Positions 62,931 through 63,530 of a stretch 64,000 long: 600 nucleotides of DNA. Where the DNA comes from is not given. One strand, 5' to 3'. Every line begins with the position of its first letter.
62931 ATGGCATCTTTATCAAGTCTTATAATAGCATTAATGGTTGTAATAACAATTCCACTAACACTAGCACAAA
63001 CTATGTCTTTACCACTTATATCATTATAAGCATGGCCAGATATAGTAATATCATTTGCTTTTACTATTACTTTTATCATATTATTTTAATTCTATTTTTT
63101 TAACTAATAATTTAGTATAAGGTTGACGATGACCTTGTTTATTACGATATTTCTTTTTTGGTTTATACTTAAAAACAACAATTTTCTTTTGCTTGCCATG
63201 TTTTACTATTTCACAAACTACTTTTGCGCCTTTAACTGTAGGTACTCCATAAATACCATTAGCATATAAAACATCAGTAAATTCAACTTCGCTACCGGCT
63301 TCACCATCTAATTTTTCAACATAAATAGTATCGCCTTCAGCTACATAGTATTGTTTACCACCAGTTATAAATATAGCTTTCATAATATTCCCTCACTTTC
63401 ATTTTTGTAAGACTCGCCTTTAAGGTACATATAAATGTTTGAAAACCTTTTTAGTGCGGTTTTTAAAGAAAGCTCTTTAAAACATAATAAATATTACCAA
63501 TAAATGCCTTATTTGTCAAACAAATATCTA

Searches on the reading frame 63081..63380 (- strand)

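Call 19: search_protein_families(library=pfam, proteins=[window:63081-63380:-], max_evalue=0.00001)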
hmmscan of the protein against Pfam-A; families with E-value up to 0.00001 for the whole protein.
window:63081-63380:- (99 aa): 1 family
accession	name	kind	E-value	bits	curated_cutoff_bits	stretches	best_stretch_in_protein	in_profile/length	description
PF00829.26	Ribosomal_L21p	-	2e-34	118.2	27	1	2-96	3-99/99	Ribosomal prokaryotic L21 protein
